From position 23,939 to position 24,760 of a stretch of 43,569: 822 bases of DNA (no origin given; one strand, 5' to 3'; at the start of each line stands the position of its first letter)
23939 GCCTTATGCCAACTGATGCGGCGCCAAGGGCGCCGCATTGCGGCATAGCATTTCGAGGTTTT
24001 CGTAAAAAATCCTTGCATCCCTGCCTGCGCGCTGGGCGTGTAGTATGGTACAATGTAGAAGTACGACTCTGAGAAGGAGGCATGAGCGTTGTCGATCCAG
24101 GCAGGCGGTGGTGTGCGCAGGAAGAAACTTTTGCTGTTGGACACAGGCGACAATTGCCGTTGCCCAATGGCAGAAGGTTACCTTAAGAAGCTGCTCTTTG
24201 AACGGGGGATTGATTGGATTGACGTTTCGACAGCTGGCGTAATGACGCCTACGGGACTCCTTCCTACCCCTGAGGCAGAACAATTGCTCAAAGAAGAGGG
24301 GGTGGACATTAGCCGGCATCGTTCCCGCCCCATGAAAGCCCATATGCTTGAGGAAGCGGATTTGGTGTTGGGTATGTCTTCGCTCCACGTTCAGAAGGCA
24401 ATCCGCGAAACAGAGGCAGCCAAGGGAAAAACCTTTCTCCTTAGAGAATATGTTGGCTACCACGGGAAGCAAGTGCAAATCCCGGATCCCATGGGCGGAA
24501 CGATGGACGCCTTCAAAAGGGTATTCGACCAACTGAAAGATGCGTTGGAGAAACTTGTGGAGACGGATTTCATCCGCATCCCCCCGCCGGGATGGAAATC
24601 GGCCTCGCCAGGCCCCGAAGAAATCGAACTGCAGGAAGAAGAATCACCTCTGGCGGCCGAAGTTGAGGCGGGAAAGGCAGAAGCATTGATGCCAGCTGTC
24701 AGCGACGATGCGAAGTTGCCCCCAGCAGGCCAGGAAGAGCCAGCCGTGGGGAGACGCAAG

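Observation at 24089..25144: YwlE-like LMW phosphatase domain with the nucleophile Cys replaced by Asp, fused to three AT-hooks and an H1-like tail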

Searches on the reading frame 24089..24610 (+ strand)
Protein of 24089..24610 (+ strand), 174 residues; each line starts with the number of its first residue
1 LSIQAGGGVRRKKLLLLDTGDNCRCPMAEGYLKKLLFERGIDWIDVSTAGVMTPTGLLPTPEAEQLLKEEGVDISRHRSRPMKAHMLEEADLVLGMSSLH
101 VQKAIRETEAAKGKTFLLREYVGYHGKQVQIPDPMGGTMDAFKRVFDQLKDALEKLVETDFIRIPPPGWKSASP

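Call 5: search_solved_structures(query=window:24089-24610:+, max_evalue=0.01, show_alignments=4)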
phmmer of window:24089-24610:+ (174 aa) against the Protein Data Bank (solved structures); distinct sequences matched with E-value up to 0.01: 55.
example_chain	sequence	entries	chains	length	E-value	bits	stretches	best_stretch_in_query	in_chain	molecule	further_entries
4egs_A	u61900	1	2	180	6e-23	84.7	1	11-158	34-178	Ribose 5-phosphate isomerase RpiB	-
4kk4_A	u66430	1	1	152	2.8e-20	76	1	14-157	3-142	Low molecular weight protein-tyrosine-phosphatase YwlE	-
4eti_A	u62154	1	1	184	4.9e-20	75.2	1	13-157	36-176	Low molecular weight protein-tyrosine-phosphatase ywlE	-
1zgg_A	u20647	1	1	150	6.3e-20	74.9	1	15-157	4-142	Putative low molecular weight protein-tyrosine-phosphatase ywlE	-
4kk3_A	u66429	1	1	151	6.4e-20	74.9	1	15-157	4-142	Low molecular weight protein-tyrosine-phosphatase YwlE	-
4etn_A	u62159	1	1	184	1.3e-18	70.6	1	13-157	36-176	Low molecular weight protein-tyrosine-phosphatase ywlE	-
4pic_A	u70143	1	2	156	1.1e-17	67.6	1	13-158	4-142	Arginine phosphatase Ywle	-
2cwd_A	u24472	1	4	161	2.6e-13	53.3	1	13-158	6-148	low molecular weight phosphotyrosine protein phosphatase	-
4d74_A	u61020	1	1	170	2e-12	50.5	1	12-157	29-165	PROTEIN-TYROSINE-PHOSPHATASE AMSI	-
7dhf_A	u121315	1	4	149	7.5e-12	48.6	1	11-153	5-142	Protein-tyrosine-phosphatase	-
7dhd_A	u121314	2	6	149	1e-11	48.1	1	11-153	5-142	Protein-tyrosine-phosphatase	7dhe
7btg_A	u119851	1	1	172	7.5e-10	42.1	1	13-156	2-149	GEO10716p1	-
1ljl_A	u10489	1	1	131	2.3e-09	40.5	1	11-97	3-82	arsenate reductase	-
1lk0_A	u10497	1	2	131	2.4e-09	40.5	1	11-97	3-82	arsenate reductase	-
2wmy_A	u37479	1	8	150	3.2e-09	40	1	13-156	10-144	PUTATIVE ACID PHOSPHATASE WZB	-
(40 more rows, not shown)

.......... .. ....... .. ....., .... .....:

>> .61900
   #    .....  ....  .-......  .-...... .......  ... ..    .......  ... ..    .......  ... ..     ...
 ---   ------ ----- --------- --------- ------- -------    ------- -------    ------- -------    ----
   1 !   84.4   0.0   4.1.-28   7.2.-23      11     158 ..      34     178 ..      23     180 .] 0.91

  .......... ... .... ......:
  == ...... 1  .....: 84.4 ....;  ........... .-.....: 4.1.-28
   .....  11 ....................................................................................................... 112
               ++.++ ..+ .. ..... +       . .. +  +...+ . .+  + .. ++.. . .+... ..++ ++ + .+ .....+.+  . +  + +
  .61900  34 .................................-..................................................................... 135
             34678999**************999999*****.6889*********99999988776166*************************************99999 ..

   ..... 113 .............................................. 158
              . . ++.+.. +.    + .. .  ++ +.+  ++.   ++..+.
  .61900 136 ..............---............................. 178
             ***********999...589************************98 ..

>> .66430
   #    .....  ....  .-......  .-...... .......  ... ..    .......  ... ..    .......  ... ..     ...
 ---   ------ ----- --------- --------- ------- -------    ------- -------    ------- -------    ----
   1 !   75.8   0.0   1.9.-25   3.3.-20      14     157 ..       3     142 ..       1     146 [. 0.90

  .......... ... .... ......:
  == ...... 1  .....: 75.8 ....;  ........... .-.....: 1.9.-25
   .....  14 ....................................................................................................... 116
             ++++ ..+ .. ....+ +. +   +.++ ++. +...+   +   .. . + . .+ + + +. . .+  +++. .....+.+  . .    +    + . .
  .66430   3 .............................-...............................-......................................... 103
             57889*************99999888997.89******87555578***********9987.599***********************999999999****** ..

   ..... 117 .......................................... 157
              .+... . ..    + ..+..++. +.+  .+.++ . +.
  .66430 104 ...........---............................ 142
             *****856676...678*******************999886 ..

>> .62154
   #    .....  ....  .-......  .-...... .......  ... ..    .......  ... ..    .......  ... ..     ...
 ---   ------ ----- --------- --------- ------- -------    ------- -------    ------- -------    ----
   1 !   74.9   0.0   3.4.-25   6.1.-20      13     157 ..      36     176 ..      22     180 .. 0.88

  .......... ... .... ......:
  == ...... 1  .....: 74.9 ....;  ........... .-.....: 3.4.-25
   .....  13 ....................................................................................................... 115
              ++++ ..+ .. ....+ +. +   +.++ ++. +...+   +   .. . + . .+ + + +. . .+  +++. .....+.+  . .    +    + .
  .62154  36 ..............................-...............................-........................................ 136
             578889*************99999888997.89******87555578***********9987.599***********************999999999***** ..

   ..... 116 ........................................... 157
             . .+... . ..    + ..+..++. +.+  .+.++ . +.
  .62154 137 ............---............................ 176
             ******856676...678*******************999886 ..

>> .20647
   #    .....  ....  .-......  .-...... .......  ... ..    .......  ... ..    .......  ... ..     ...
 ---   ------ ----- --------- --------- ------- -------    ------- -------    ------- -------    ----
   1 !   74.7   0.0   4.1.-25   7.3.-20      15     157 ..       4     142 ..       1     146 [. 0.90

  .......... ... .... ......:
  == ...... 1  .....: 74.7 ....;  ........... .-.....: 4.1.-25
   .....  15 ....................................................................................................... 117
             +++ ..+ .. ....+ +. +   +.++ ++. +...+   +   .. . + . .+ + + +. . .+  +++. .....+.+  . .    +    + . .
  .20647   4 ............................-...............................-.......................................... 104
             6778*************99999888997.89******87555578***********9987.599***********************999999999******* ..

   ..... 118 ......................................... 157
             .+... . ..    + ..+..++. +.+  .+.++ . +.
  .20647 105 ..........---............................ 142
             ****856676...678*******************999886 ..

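Call 6: find_homologous_proteins(query=window:24089-24610:+, max_evalue=0.00001)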
Query window:24089-24610:+ (174 aa): 84 proteins with E <= 0.00001 among 200 candidates.
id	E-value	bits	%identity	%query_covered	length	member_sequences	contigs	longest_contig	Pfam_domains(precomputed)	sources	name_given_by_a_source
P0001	1.7e-65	238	66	90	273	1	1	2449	PF01451.28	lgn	-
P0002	4.2e-63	230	65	90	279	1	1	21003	PF01451.28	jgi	-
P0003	8.4e-63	229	65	91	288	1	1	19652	PF01451.28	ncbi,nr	ncbi:MAG: hypothetical protein K1X53_08780 [Candidatus Sumerlaeaceae bacterium]|nr:hypothetical prot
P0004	1.7e-62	228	65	90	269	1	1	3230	PF01451.28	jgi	jgi:protein-tyrosine phosphatase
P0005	1.1e-60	222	64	88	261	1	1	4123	PF01451.28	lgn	-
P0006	1.4e-59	219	63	90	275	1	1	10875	PF01451.28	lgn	-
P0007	3.5e-59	217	62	90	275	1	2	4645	PF01451.28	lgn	-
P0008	1.7e-58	215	63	90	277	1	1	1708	PF01451.28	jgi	jgi:protein-tyrosine-phosphatase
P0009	4.0e-58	214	62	90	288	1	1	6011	PF01451.28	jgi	jgi:protein-tyrosine-phosphatase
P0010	1.2e-57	212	68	80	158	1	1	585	PF01451.28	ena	-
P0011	1.9e-57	212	60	94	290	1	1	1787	PF01451.28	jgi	jgi:protein-tyrosine-phosphatase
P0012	7.5e-57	210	58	90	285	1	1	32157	PF01451.28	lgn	-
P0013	1.1e-56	209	59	90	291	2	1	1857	PF01451.28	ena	-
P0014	1.2e-56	209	59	91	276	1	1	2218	PF01451.28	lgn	-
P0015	1.3e-56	209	60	91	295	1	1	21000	PF01451.28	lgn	-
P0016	2.1e-56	208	63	86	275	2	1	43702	PF01451.28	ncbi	-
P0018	2.9e-56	208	64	88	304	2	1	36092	PF01451.28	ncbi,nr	ncbi:MAG: hypothetical protein NTY46_02365 [Candidatus Sumerlaeota bacterium]|nr:hypothetical protei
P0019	7.8e-49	184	60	78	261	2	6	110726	PF01451.28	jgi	jgi:protein-tyrosine phosphatase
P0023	1.3e-41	160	51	83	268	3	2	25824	PF01451.28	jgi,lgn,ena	-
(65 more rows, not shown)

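Call 12: find_encoding_contigs(protein=P0016, flank=8000, max_places=2)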
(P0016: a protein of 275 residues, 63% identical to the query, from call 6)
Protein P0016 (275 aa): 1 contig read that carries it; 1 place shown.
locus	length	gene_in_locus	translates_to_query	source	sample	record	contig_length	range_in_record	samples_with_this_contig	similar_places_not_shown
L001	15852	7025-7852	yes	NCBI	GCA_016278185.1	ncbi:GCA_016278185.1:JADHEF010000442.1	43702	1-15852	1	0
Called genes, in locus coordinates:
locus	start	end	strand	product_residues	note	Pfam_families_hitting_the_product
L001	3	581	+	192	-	?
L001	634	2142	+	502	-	PF00999:Na_H_Exchanger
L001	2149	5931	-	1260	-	PF00176:SNF2-rel_dom, PF00270:DEAD (faint), PF04851:ResIII (faint), PF00271:Helicase_C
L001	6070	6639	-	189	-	-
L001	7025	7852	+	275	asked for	PF01451:LMWPc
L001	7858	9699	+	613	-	PF13145:Rotamase_2, PF13616:Rotamase_3, PF00639:Rotamase, PF13145:Rotamase_2, PF00639:Rotamase, PF13616:Rotamase_3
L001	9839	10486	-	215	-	PF01327:Pep_deformylase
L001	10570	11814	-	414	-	PF00764:Arginosuc_synth, PF20979:Arginosuc_syn_C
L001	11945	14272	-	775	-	PF01315:Ald_Xan_dh_C, PF02738:MoCoBD_1, PF20256:MoCoBD_2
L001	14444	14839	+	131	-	PF09996:DUF2237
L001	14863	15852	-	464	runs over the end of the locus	PF00753:Lactamase_B, PF23023:Anti-Pycsar_Apyc1 (weak), PF12706:Lactamase_B_2, PF16661:Lactamase_B_6 (weak), PF10996:Beta-Casp, PF07521:RMMBL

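Call 13: find_encoding_contigs(protein=P0018, flank=8000, max_places=2)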
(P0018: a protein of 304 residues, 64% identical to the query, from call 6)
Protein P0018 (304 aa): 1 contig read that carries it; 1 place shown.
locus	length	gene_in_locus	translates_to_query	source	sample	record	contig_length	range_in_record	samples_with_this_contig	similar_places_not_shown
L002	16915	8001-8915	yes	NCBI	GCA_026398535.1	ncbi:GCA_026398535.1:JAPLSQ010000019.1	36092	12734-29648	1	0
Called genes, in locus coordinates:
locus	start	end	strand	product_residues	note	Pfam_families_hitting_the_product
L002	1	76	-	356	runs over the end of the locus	PF01208:URO-D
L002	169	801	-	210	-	PF02607:B12-binding_2, PF02310:B12-binding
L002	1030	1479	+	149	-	-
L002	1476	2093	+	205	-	PF00551:Formyl_trans_N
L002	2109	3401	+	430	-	PF00206:Lyase_1, PF10397:ADSL_C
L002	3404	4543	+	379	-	PF01546:Peptidase_M20, PF07687:M20_dimer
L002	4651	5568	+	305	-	PF00528:BPD_transp_1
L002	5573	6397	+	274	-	PF00528:BPD_transp_1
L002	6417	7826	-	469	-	PF00535:Glycos_transf_2, PF13489:Methyltransf_23, PF08241:Methyltransf_11, PF08242:Methyltransf_12, PF13649:Methyltransf_25, PF13847:Methyltransf_31 (weak)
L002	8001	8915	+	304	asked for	PF01451:LMWPc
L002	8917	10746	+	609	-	PF13145:Rotamase_2 (weak), PF00639:Rotamase, PF13616:Rotamase_3, PF13145:Rotamase_2 (weak), PF00639:Rotamase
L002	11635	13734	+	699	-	PF16697:Yop-YscD_cpl, PF00498:FHA, PF16697:Yop-YscD_cpl, PF00498:FHA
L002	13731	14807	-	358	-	PF08240:ADH_N, PF00107:ADH_zinc_N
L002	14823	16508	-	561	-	PF01261:AP_endonuc_2, PF00834:Ribul_P_3_epim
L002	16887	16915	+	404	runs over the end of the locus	-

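Call 17: find_encoding_contigs(protein=P0023, flank=8000, max_places=2)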
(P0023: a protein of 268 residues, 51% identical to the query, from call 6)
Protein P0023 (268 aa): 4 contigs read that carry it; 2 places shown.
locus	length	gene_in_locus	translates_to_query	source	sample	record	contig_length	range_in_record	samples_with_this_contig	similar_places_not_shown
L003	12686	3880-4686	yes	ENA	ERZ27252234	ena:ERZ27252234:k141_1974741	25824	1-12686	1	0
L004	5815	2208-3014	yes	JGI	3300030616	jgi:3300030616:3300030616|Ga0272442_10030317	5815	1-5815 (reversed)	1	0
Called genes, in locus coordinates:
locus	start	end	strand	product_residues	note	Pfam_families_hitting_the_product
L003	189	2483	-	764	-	PF01315:Ald_Xan_dh_C, PF02738:MoCoBD_1, PF20256:MoCoBD_2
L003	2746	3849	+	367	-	PF03739:LptF_LptG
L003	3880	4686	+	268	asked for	PF01451:LMWPc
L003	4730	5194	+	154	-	PF02502:LacAB_rpiB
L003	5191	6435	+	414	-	PF00464:SHMT, PF00155:Aminotran_1_2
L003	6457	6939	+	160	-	PF00383:dCMP_cyt_deam_1, PF14437:MafB19-deam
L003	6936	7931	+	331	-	PF00483:NTP_transferase, PF12804:NTP_transf_3, PF25087:GMPPB_C (weak)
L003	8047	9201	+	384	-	PF00438:S-AdoMet_synt_N, PF02772:S-AdoMet_synt_M, PF02773:S-AdoMet_synt_C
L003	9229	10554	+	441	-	PF05221:AdoHcyase, PF02826:2-Hacid_dh_C (weak), PF00670:AdoHcyase_NAD, PF07991:KARI_N (weak)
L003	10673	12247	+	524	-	-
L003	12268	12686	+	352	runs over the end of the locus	PF01208:URO-D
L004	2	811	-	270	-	?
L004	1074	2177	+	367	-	PF03739:LptF_LptG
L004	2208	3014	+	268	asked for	PF01451:LMWPc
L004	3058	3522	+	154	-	PF02502:LacAB_rpiB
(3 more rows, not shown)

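Call 18: find_encoding_contigs(protein=P0019, flank=8000, max_places=2)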
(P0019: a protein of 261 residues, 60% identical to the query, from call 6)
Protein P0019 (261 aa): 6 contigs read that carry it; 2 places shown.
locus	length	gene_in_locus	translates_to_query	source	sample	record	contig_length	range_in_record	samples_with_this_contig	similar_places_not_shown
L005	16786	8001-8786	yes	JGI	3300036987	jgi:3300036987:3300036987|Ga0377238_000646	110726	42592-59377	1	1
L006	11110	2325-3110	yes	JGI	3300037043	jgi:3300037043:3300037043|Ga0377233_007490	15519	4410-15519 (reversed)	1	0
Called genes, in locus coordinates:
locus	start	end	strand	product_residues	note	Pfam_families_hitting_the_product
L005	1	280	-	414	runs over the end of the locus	PF00437:T2SSE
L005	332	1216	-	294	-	PF00892:EamA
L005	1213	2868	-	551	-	-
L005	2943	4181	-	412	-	PF01075:Glyco_transf_9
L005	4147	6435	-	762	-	PF00664:ABC_membrane, PF00005:ABC_tran, PF02463:SMC_N (faint)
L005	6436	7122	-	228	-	-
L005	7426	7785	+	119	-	PF00072:Response_reg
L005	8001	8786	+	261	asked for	PF01451:LMWPc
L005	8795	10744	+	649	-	PF13616:Rotamase_3, PF00639:Rotamase, PF13145:Rotamase_2, PF00639:Rotamase (weak)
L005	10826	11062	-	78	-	-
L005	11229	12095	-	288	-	PF03807:F420_oxidored, PF14748:P5CR_dimer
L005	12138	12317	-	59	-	-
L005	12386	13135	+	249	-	PF01396:Zn_ribbon_Top1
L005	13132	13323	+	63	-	-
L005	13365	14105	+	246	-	PF01168:Ala_racemase_N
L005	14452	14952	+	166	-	PF02915:Rubrerythrin, PF21349:RUBY_RBDX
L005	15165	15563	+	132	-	-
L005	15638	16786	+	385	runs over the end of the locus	PF00005:ABC_tran, PF13304:AAA_21 (weak), PF08352:oligo_HPY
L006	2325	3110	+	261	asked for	PF01451:LMWPc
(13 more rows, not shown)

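Call 29: search_protein_representatives(protein=window:24089-24610:+)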
Query: 174 residues. Proteins with E-value up to 0.001 (for the whole library): 10900; up to 1e-10: 2176; up to 1e-30: 41. The best 150 are listed.
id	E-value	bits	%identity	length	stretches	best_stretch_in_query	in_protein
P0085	2.4e-81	287.9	77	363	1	7-172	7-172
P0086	2.3e-73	261.9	71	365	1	10-172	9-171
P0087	1.2e-67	243.3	68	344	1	10-171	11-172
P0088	3.6e-58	212.4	62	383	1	10-164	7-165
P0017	9.1e-57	207.9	58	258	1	11-166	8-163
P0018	9.3e-57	207.8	63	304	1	14-169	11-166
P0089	1.9e-53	197.1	59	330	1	9-168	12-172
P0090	6.0e-51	188.9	57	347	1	11-167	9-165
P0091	3.6e-47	176.6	45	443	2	14-168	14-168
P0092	1.4e-45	171.5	53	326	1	13-168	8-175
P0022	2.3e-44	167.5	59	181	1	27-168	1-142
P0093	7.9e-44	165.7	55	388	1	14-171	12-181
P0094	1.1e-43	165.3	27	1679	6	10-137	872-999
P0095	5.5e-43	163.0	53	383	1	10-165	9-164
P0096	5.6e-43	163.0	50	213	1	11-163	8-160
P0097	7.6e-43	162.5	50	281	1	10-160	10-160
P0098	1.9e-41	158.0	51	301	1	10-162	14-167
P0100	3.2e-41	157.2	51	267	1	4-162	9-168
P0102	2.7e-40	154.2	49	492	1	14-169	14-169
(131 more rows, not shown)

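Call 35: find_related_loci(query=A2, collection=genome_contigs, flank=6000)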
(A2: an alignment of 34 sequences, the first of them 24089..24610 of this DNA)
Query A2 (174 aa) in genome_contigs; peptide patterns used: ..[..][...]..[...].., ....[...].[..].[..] (x = any residue, [..] = any of these).
600 stretches matched a pattern (row limit reached: there are more); 561 encode a relative of the query (tblastn E <= 1e-3); the best 80 are kept; 80 distinct loci.
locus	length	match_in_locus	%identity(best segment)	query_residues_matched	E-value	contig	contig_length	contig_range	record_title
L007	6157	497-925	39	14-158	3e-30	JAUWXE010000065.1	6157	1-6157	MAG: Candidatus Aerophobetes bacterium isolate CSMAG_2676 CSMAG_2676_k127_926286_length_6157_cov_20.2662, whole genome s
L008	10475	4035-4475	35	10-158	2e-28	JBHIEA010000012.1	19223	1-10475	MAG: bacterium isolate b3.sp2_bin.56 NODE_773_length_19223_cov_9.537406, whole genome shotgun sequence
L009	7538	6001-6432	39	14-157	1e-26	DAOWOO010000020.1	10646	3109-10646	MAG TPA_asm: Candidatus Zixiibacteriota bacterium isolate CSMAG_3056 CSMAG_3056_k141_1800503_length_10646_cov_31.0000, w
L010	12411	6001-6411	38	13-158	3e-26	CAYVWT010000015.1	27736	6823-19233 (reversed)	MAG TPA_asm: uncultured Clostridiaceae bacterium isolate SRP272421_co1_406 genome assembly, contig: NODE_3952_length_277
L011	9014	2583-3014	35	12-158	4e-25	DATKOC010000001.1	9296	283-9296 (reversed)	MAG TPA_asm: bacterium isolate SMAG_U14754 k141_3080920, whole genome shotgun sequence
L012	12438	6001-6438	36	9-157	6e-25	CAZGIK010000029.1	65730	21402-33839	MAG TPA_asm: uncultured Verrucomicrobiota bacterium isolate SRP319275_co3_32 genome assembly, contig: NODE_581_length_65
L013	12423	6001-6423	38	13-155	7e-25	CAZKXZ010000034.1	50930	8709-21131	MAG TPA_asm: uncultured Gemmatimonadales bacterium isolate SRP136066_co1_190 genome assembly, contig: NODE_416_length_50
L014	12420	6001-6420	35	3-149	7e-25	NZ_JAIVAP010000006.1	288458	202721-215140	Bacillus infantis strain AcN21-1 AcN21-1_ctg0006, whole genome shotgun sequence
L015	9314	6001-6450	34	8-159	2e-24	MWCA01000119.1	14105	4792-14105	MAG: Lentisphaerae bacterium ADurb.Bin242 BWY31_contig000119, whole genome shotgun sequence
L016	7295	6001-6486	35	9-174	2e-24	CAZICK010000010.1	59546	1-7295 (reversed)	MAG TPA_asm: uncultured Pirellulales bacterium isolate binchicken_co234_319 genome assembly, contig: NODE_136_length_595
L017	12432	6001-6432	31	14-156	8e-24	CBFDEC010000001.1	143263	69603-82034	MAG TPA_asm: uncultured bacterium isolate SRR26215678_metabat2_26 genome assembly, contig: ERZ25073496.33, whole genome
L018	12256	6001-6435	34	13-156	9e-24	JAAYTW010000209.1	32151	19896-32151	MAG: Candidatus Zixiibacteriota bacterium isolate AS27yjCOA_100 103742_AS27, whole genome shotgun sequence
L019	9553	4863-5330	33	7-168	9e-24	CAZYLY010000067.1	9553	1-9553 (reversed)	MAG TPA_asm: uncultured Syntrophomonadaceae bacterium isolate SRP192927_co2_574 genome assembly, contig: NODE_14223_leng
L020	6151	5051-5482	31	10-153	1e-23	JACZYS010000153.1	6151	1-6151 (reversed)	MAG: Candidatus Zixiibacteriota bacterium isolate B27T1B8 B27T1B8_NODE28154, whole genome shotgun sequence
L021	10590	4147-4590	34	12-159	2e-23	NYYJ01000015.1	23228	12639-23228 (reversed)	MAG: Verrucomicrobiales bacterium isolate ARS81 37152, whole genome shotgun sequence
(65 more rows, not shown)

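Call 36: list_cluster_members(proteins=[P0085, P0087, P0091, P0102, P0093, P0089, P0095, P0097, P0098, P0100])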
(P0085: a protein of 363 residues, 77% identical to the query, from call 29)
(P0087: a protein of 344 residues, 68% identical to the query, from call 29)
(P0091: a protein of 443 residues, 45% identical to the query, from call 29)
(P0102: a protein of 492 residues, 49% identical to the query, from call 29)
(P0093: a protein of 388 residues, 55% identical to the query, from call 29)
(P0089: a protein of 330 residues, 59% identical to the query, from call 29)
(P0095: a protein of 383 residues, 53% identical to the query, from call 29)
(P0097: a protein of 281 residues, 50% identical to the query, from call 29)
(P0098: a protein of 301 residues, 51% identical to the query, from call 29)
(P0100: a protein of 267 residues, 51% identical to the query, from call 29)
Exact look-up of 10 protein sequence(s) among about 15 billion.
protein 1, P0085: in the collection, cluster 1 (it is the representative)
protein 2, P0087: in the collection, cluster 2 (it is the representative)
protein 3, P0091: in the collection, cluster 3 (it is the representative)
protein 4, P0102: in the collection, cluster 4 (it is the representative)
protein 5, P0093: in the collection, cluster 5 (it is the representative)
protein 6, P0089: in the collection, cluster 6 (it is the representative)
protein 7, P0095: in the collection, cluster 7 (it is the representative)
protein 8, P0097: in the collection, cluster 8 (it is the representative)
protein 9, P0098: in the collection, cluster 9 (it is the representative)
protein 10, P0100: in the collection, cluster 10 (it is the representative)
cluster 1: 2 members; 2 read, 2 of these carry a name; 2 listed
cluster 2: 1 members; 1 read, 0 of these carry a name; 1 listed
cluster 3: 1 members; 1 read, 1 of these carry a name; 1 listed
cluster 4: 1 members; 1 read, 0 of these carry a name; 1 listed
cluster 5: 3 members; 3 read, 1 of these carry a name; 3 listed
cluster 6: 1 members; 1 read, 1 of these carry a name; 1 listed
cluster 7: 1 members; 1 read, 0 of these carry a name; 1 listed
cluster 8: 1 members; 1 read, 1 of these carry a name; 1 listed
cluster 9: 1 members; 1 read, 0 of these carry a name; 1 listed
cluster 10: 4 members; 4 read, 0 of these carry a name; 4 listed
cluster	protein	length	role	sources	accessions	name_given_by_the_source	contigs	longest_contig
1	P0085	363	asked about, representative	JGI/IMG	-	protein-tyrosine-phosphatase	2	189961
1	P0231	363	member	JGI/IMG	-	protein-tyrosine-phosphatase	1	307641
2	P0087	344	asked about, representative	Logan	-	-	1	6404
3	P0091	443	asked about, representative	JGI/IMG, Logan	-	protein-tyrosine-phosphatase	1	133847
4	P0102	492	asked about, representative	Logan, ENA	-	-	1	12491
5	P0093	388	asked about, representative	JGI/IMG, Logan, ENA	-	-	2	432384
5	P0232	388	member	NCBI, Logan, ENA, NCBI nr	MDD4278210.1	MAG: hypothetical protein PHX74_00585 [Candidatus Sumerlaeales bacterium] | hypothetical protein [Candidatus Sumerlaeales bacterium]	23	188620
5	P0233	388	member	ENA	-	-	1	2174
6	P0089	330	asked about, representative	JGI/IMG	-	protein-tyrosine phosphatase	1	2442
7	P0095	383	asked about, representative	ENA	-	-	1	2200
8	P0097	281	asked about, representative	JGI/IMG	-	protein-tyrosine-phosphatase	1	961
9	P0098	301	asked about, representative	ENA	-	-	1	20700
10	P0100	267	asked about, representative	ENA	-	-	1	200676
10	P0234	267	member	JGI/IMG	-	-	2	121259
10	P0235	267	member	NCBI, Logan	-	-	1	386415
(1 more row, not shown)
